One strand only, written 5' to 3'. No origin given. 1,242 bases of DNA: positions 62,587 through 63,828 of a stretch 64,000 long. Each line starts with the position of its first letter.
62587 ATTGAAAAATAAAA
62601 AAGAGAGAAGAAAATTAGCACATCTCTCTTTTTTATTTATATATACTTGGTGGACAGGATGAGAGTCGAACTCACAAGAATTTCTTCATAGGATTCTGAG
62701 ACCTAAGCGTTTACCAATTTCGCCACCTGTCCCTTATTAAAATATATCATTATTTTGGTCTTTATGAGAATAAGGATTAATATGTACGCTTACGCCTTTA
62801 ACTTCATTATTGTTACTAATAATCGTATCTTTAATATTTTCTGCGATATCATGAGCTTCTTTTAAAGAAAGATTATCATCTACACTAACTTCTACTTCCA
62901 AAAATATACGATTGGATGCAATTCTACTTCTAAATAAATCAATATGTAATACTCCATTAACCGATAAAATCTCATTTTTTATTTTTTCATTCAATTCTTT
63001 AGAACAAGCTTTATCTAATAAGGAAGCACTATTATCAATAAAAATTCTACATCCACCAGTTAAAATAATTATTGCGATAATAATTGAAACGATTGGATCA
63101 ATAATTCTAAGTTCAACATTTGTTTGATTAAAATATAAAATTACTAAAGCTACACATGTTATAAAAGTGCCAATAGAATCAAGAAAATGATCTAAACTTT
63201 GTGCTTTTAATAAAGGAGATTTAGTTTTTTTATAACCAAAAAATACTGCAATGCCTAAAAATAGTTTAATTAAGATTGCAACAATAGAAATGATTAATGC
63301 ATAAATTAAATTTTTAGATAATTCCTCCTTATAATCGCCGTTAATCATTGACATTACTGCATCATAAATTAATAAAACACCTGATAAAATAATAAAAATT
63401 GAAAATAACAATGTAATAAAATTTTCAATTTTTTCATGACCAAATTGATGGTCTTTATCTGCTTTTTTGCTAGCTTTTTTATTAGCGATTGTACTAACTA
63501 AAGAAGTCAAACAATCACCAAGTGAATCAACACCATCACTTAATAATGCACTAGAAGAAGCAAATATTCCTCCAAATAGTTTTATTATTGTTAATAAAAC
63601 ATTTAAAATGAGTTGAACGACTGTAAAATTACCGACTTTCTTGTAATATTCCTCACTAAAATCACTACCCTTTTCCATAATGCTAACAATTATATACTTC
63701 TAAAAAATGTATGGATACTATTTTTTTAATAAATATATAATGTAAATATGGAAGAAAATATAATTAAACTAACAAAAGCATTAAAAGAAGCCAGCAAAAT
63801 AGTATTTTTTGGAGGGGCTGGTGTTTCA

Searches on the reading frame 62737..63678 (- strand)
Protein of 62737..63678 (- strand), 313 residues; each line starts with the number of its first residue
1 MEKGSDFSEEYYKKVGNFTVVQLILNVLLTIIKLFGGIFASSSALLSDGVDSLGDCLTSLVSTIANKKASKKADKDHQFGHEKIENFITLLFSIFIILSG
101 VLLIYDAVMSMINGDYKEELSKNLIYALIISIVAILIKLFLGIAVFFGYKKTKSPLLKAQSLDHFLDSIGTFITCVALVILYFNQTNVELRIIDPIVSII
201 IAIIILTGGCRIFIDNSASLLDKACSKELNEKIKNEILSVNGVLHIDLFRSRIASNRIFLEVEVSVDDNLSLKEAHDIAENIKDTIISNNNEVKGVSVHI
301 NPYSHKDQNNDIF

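Call 57: search_protein_families(library=ncbifam, proteins=[window:62737-63678:-], max_evalue=0.00001)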
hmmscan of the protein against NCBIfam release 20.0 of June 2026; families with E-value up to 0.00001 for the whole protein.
window:62737-63678:- (313 aa): 10 families
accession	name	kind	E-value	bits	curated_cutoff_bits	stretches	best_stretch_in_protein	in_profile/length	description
TIGR01297.1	CDF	superfamily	7.4e-60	202.6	82.35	1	20-304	6-284/285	cation diffusion facilitator family transporter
NF033615.1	CDF_MamM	equivalog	2e-46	158.5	350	1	17-303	10-289/290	magnetosome biogenesis CDF transporter MamM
NF050169.1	CatEfflxFieF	equivalog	2e-38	132.2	420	1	25-302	14-281/282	cation efflux pump FieF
NF007064.0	PRK09509.1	equivalog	1.7e-34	119.2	447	1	9-308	3-292/300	CDF family cation-efflux transporter FieF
NF033616.1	CDF_MamB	equivalog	4.4e-30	105.1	350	1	21-302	11-283/284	magnetosome biogenesis CDF transporter MamB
NF052602.1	Zn_efflux_Cdf31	equivalog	3e-28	99.1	460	1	13-308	4-295/299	CDF family zinc efflux transporter Cdf31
NF052621.1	MngEfTpMntE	equivalog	5.4e-27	95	500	1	23-304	10-283/293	manganese efflux transporter MntE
NF040994.1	MamV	equivalog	1.9e-18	66.6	500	1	27-303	22-288/319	CDF transporter MamV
NF002923.0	PRK03557.1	equivalog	4.5e-16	59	408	1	23-250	25-246/313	CDF family zinc transporter ZitB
NF033827.1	CDF_efflux_DmeF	equivalog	6.8e-10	38.8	250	0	175-275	193-291/309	CDF family Co(II)/Ni(II) efflux transporter DmeF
